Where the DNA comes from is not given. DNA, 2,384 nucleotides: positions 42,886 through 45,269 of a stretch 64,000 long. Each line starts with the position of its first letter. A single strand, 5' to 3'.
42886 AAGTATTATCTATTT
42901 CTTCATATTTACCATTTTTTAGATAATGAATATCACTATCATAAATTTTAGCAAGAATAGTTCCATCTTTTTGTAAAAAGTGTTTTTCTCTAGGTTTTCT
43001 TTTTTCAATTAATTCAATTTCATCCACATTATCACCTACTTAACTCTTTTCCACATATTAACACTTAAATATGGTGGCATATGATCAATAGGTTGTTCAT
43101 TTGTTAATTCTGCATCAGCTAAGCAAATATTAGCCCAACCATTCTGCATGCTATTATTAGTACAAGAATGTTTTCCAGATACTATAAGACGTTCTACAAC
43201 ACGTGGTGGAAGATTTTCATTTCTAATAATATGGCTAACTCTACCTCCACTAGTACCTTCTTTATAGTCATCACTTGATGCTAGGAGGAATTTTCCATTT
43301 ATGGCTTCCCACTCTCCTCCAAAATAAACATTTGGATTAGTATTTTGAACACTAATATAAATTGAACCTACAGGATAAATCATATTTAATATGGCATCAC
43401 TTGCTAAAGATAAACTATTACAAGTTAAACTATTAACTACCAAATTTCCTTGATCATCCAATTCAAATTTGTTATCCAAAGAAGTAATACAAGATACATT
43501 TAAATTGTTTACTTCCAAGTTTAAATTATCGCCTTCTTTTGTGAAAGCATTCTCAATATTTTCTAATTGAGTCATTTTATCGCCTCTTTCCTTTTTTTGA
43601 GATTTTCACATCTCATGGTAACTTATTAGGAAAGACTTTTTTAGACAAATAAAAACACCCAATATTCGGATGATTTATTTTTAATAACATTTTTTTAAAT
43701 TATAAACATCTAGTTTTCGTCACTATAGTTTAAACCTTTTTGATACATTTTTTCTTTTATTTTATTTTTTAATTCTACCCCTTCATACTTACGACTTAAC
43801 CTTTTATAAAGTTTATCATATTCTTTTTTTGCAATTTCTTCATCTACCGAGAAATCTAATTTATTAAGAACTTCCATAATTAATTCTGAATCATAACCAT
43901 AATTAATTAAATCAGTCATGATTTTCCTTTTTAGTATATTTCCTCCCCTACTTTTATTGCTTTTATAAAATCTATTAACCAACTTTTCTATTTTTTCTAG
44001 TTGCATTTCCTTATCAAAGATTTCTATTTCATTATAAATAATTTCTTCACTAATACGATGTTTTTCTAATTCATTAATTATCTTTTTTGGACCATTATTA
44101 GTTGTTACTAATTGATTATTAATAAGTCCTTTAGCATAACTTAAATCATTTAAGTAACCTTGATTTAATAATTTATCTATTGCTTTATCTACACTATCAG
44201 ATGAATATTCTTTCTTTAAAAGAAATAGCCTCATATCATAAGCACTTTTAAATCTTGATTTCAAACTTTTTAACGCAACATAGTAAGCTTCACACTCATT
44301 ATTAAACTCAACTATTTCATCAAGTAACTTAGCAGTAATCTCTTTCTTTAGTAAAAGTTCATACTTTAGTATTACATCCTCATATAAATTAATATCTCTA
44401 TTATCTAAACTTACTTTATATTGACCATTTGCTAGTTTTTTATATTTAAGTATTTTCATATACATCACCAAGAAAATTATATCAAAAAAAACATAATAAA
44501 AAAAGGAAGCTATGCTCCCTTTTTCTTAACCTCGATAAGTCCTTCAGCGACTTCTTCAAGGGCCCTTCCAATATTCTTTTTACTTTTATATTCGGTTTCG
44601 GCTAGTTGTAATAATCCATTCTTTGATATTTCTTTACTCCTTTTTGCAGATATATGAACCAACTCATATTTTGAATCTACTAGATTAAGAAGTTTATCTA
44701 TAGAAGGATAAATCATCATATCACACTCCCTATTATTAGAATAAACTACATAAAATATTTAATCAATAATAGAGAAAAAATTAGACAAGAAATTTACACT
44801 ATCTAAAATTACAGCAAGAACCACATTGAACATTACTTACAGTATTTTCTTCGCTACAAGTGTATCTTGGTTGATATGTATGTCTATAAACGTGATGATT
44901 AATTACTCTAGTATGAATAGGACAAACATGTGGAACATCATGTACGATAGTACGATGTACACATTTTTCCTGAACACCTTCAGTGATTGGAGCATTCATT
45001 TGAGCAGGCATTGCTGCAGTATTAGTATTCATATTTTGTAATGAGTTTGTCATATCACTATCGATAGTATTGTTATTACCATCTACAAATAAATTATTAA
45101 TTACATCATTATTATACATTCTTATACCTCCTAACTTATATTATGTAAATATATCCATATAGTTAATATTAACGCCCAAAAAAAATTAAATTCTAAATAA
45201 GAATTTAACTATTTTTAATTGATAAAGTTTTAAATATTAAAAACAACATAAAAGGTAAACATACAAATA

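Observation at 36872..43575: RHS toxin with no recognisable export signal, immediately downstream of a phage-tail-collar-domain gene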

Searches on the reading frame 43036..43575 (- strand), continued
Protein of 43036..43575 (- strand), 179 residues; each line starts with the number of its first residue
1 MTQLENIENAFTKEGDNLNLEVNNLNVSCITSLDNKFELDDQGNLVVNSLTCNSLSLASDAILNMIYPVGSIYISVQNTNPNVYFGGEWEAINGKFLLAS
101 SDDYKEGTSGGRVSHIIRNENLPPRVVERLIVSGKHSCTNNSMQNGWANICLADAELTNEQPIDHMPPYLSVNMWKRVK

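Call 39: search_solved_structures(query=A1, max_evalue=1, show_alignments=2)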
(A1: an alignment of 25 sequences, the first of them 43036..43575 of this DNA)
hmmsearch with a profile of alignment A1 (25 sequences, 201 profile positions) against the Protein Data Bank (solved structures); distinct sequences matched with E-value up to 1: 6.
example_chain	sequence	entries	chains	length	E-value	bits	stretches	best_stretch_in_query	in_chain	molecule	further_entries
7z47_I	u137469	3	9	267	3.2e-09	40.4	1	43-201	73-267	Putative structural protein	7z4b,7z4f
2fkk_A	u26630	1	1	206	2e-08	37.8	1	35-200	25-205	Baseplate structural protein Gp10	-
5hx2_G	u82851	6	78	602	2.3e-07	34.3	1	34-200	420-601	Baseplate wedge protein gp10 | gp10, baseplate wedge protein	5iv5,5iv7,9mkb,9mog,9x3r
2fl8_A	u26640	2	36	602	2.7e-07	34.1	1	34-200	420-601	Baseplate structural protein Gp10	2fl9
8kec_A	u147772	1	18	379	9.9e-05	25.7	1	94-144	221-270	Long tail fiber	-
9f4a_FA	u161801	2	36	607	0.11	15.8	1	59-91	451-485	Baseplate wedge protein gp10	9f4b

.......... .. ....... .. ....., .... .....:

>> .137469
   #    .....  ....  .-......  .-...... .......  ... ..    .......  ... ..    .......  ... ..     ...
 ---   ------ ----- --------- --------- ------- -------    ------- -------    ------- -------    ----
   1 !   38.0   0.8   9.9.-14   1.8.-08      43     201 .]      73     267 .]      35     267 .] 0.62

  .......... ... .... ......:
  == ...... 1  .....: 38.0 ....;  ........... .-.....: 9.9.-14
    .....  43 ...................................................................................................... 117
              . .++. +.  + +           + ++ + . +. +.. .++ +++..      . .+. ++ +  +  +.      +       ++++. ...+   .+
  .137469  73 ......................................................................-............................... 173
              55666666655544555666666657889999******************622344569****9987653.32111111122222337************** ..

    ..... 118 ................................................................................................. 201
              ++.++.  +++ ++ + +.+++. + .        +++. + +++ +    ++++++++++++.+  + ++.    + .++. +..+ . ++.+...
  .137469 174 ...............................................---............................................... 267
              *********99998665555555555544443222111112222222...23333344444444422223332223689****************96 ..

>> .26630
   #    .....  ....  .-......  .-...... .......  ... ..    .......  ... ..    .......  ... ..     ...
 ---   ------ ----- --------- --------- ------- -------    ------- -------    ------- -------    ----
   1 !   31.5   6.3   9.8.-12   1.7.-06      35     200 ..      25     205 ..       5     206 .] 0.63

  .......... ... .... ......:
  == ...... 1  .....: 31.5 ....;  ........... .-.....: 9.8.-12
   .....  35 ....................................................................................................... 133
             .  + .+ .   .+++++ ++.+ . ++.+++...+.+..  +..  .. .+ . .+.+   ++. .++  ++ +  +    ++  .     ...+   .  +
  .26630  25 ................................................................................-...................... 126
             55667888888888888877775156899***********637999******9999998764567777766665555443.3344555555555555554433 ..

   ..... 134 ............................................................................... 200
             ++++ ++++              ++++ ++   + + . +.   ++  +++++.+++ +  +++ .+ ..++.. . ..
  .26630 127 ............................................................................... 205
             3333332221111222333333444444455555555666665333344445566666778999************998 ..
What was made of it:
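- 43036..43575 (-): COL: 179-aa phage fibre-tip-like protein (Gp10_C family), with no signal peptide. The family profile hits T4 gp10 C-domain 2fkk (E=2e-8) and 7z47_I (E=3e-9) (call 39).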

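Call 76: search_dna_similar(query=window:43036-43575:-, collection=phages, mode=protein, max_evalue=0.001, max_rows=15)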
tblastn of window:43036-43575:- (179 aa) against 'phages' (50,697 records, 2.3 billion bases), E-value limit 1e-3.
Records with a match: 261; places in all: 265; records where one place covers at least 80% of the query: 75.
Best place of each record, by identity: 60-80% 5; <60% 256.
By first word of the organism name: Escherichia 67; Streptococcus 63; Vibrio 51; Microbacterium 31; Lactobacillus 13; Serratia 6; Salmonella 4; Bacteriophage 3; Enterobacteria 3; Erwinia 3; and 11 more.
By host as written in the record: - 32; Escherichia coli 28; Microbacterium foliorum NRRL B-24224 21; Microbacterium foliorum NRRL B-24224 SEA 10; Escherichia coli O157:H7 9; Lactobacillus delbrueckii 6; Serratia sp. ATCC 39006 6; Vibrio parahaemolyticus 5; and 108 more.
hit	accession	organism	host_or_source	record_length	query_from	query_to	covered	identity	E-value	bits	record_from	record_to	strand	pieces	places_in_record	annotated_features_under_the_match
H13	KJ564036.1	Lactobacillus phage Ld25A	Lactobacillus delbrueckii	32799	38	178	79%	32.8%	1e-18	88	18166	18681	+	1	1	putative antireceptor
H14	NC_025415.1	Lactobacillus phage Ld25A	Lactobacillus delbrueckii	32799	38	178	79%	32.8%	1e-18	88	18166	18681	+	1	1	minor head protein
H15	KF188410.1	Lactobacillus phage phiLdb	Lactobacillus delbrueckii ATCC 11842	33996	38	178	79%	31.1%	2e-18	87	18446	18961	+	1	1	putative antireceptor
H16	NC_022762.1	Lactobacillus phage phiLdb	Lactobacillus delbrueckii ATCC 11842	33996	38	178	79%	31.1%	2e-18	87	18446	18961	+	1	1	minor head protein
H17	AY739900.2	Lactobacillus phage LL-Ku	Lactobacillus delbrueckii subsp. lactis ...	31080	53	178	70%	34.2%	2e-20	93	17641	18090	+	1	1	putative antireceptor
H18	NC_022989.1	Lactobacillus phage LL-Ku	Lactobacillus delbrueckii subsp. lactis ...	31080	53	178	70%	34.2%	2e-20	93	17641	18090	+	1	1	minor head protein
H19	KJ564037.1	Lactobacillus phage Ld17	Lactobacillus delbrueckii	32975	53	178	70%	34.2%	9e-20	91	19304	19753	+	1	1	putative antireceptor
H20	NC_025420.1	Lactobacillus phage Ld17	Lactobacillus delbrueckii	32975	53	178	70%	34.2%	9e-20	91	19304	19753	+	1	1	minor head protein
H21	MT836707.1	Bacteriophage sp.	human fecal samples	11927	33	178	82%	29.2%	2e-13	73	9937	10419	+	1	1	record has no annotation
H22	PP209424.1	Vibrio phage EniLVp02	Vibrio parahaemolyticus TA01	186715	43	178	76%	31.4%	6e-9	60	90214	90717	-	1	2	tail collar fiber protein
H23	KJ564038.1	Lactobacillus phage Ld3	Lactobacillus delbrueckii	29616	53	178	70%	33.3%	6e-20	92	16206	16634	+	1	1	putative antireceptor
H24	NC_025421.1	Lactobacillus phage Ld3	Lactobacillus delbrueckii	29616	53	178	70%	33.3%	6e-20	92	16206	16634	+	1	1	minor head protein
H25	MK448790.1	Streptococcus phage Javan515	Streptococcus pyogenes MGAS5005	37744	32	178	82%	28.3%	1e-12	71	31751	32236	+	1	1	capsid and scaffold protein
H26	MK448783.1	Streptococcus phage Javan503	Streptococcus pyogenes MGAS10750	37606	32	178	82%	28.3%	1e-12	71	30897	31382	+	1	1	capsid and scaffold protein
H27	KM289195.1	Streptococcus phage T12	Streptococcus pyogenes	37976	32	178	82%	28.3%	1e-12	71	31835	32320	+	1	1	putative structural protein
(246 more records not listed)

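Call 87: search_protein_families(library=pfam, proteins=[window:43036-43575:-, P0040, P0030, P0005, P0088], max_evalue=10)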
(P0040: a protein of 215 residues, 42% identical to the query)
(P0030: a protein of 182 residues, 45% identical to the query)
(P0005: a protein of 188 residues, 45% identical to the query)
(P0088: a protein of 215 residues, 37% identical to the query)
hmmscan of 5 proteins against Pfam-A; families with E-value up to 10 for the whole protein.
window:43036-43575:- (179 aa): 1 family
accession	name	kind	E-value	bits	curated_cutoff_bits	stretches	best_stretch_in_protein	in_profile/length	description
PF21939.1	Gp10_C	-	2.2e-17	64.7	27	1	62-178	1-139/139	Baseplate structural protein Gp10, C-terminal domain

P0040 (215 aa): 1 family
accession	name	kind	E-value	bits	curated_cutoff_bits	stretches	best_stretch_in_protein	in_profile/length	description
PF21939.1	Gp10_C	-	1.6e-22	81.4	27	1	63-214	2-139/139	Baseplate structural protein Gp10, C-terminal domain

P0030 (182 aa): 1 family
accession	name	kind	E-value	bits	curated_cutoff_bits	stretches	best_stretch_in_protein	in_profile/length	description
PF21939.1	Gp10_C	-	1.2e-18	68.9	27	1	59-181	2-139/139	Baseplate structural protein Gp10, C-terminal domain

P0005 (188 aa): 2 families
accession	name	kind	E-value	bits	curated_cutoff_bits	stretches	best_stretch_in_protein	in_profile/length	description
PF21939.1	Gp10_C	-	2.2e-22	80.9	27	1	63-187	2-139/139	Baseplate structural protein Gp10, C-terminal domain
PF21564.2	Caudo_bapla_RBP_neck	-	0.35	11.8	27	0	46-57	4-15/21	Lactococcus phage p2, Receptor binding protein, neck domain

P0088 (215 aa): 1 family
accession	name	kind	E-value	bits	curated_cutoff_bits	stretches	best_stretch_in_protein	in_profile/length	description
PF21939.1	Gp10_C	-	2.8e-21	77.3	27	1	67-214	2-139/139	Baseplate structural protein Gp10, C-terminal domain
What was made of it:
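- On Pfam PF07484 Phage tail collar (MdpB-like): No hit at E<=10 for the window protein or four homologues (call 87).
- Tried and rejected: No hit (call 87).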

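Call 88: list_cluster_members(proteins=[window:43036-43575:-, window:46857-48173:-])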
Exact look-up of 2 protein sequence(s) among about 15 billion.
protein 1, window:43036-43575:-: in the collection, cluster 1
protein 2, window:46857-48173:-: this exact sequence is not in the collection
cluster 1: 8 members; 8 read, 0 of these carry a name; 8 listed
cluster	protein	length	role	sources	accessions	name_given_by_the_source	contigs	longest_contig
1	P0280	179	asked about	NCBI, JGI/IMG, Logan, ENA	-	-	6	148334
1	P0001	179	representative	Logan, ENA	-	-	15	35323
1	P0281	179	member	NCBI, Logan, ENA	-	-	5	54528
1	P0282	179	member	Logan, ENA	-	-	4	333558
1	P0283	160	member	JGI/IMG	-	-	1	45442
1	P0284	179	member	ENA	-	-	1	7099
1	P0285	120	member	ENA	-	-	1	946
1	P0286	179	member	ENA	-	-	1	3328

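Call 89: find_encoding_contigs(protein=window:43036-43575:-, flank=2000, max_places=4)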
Protein window:43036-43575:- (179 aa): 9 contigs read that carry it; 4 places shown.
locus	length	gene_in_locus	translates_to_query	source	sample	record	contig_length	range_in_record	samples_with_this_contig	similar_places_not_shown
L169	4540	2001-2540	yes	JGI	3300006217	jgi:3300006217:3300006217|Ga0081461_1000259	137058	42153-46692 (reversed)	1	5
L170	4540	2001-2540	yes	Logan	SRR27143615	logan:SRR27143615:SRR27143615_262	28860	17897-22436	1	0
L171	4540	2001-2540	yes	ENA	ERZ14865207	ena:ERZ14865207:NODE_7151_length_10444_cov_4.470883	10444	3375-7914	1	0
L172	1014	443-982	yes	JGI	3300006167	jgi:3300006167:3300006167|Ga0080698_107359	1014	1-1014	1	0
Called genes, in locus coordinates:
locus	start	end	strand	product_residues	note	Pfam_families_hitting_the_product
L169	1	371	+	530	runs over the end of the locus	PF19484:DUF6020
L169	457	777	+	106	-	-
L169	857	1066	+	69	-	PF01192:RNA_pol_Rpb6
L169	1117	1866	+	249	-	PF21981:RecX_HTH3 (faint), PF02631:RecX_HTH2 (faint)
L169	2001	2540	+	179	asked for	PF21939:Gp10_C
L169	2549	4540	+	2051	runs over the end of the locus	PF05593:RHS_repeat (faint), PF25023:TEN_YD-shell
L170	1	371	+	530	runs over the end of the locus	PF19484:DUF6020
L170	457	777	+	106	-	-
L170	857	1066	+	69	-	PF01192:RNA_pol_Rpb6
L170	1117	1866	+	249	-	PF21981:RecX_HTH3 (faint), PF02631:RecX_HTH2 (faint)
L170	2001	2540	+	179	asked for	PF21939:Gp10_C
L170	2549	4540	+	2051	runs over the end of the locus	PF05593:RHS_repeat (faint), PF25023:TEN_YD-shell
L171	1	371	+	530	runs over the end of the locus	PF19484:DUF6020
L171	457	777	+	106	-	-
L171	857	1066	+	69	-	PF01192:RNA_pol_Rpb6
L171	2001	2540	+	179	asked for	PF21939:Gp10_C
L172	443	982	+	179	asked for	PF21939:Gp10_C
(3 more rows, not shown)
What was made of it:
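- Checked: Independent gene callers in three other metagenome assemblies call the same 179-aa and 2051-aa genes (call 89).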

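Call 92: search_protein_families(library=padloc, proteins=[window:43036-43575:-], max_evalue=0.01)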
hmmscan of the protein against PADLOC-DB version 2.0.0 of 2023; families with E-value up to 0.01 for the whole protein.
window:43036-43575:- (179 aa): 0 families

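Call 102: get_annotated_region(hit=H17, flank=3000)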
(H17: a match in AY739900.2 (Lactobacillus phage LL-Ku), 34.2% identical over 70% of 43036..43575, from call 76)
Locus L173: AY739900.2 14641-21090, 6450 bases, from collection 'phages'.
description: Lactobacillus phage LL-Ku, complete genome.
organism: Lactobacillus phage LL-Ku (NCBI taxid 2892343)
taxonomy: Viruses; Duplodnaviria; Heunggongvirae; Uroviricota; Caudoviricetes; Cequinquevirus; Cequinquevirus LLKu
host: Lactobacillus delbrueckii subsp. lactis strain LL78; source: -; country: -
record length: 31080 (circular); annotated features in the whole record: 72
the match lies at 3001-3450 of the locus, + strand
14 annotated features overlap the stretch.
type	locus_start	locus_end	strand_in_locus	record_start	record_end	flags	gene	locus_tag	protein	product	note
CDS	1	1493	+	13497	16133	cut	-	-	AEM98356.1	glycerophosphoryl diesterphosphodiesterase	ORF18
CDS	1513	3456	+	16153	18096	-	-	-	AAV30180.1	putative antireceptor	ORF19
CDS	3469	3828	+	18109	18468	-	-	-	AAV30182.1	hypothetical protein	ORF20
CDS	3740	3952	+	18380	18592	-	-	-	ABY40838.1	hypothetical protein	ORF21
regulatory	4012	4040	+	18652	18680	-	-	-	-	terminator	T2; putative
regulatory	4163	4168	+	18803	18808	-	-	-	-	minus_35_signal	P1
regulatory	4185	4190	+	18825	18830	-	-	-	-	minus_10_signal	P1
CDS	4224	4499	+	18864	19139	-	-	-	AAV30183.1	hypothetical protein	ORF22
CDS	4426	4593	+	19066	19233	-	-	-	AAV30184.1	hypothetical protein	ORF23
CDS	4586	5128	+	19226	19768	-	-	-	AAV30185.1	hypothetical protein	ORF24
CDS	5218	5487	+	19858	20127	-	-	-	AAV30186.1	hypothetical protein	ORF25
CDS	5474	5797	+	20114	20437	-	-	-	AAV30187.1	hypothetical protein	ORF26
CDS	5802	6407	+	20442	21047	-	-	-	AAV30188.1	hypothetical protein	ORF27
CDS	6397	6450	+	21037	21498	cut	-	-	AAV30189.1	putative single-stranded DNA binding protein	ORF28; SSB protein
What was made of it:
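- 43039..43392 (-): COL residues 62-179: Gp10_C head domain with a hypervariable loop (residues ~131-160). The usual HxH motif is replaced by PPRVV in this copy. Homologous to the last ~150 aa of the Lactobacillus delbrueckii phage antireceptor (E=2e-20; calls 76, 102).
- Its head equals the C-terminal 150 aa of the L. delbrueckii phage antireceptor (calls 76, 102).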

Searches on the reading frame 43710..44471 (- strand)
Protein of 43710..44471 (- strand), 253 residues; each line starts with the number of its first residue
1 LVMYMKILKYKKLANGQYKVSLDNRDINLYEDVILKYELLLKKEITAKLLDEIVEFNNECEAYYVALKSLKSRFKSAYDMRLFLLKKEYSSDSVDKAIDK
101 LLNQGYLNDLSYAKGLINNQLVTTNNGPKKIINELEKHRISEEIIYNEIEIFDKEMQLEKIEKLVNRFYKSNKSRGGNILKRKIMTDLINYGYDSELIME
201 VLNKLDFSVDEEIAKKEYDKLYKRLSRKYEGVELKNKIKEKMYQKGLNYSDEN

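Call 11: search_protein_families(library=pfam, proteins=[window:43710-44471:-], max_evalue=0.01)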
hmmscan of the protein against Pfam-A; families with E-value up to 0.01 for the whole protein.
window:43710-44471:- (253 aa): 4 families
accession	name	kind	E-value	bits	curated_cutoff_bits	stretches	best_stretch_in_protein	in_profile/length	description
PF21981.2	RecX_HTH3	-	3.2e-09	37.2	26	2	157-202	3-48/48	RecX, third three-helix domain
PF02631.22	RecX_HTH2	-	1.2e-05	25.9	26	1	108-145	1-38/42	RecX, second three-helix domain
PF21982.2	RecX_HTH1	-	1.5e-05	25.3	26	1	62-101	1-40/40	RecX, first three-helix domain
PF21933.2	MCM5_C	-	0.0013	19.1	27.2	0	84-107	25-48/59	MCM5, C-terminal domain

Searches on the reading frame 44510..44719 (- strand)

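Call 11: search_protein_families(library=pfam, proteins=[window:44510-44719:-], max_evalue=0.01)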
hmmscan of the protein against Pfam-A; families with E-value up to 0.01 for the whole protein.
window:44510-44719:- (69 aa): 1 family
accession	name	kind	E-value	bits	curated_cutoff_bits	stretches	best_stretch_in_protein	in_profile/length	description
PF01192.27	RNA_pol_Rpb6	-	4e-13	49.6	26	1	9-63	1-52/53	RNA polymerase Rpb6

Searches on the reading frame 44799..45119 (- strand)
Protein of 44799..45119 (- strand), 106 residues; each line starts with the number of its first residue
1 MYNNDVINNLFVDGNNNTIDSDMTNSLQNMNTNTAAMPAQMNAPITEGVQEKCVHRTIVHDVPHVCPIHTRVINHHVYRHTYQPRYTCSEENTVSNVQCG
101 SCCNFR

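Call 11: search_protein_families(library=pfam, proteins=[window:44799-45119:-], max_evalue=0.01)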
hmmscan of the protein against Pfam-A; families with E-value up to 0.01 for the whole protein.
window:44799-45119:- (106 aa): 1 family
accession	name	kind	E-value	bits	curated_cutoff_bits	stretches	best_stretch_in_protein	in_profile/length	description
PF11122.13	Spore-coat_CotD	-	0.0018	19.2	22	1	45-98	3-56/90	Inner spore coat protein D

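Call 86: search_protein_families(library=pfam, proteins=[window:44799-45119:-], max_evalue=1)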
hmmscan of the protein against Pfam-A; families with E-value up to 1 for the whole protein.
window:44799-45119:- (106 aa): 1 family
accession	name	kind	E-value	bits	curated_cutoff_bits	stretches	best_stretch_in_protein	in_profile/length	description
PF11122.13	Spore-coat_CotD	-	0.0018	19.2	22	1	45-98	3-56/90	Inner spore coat protein D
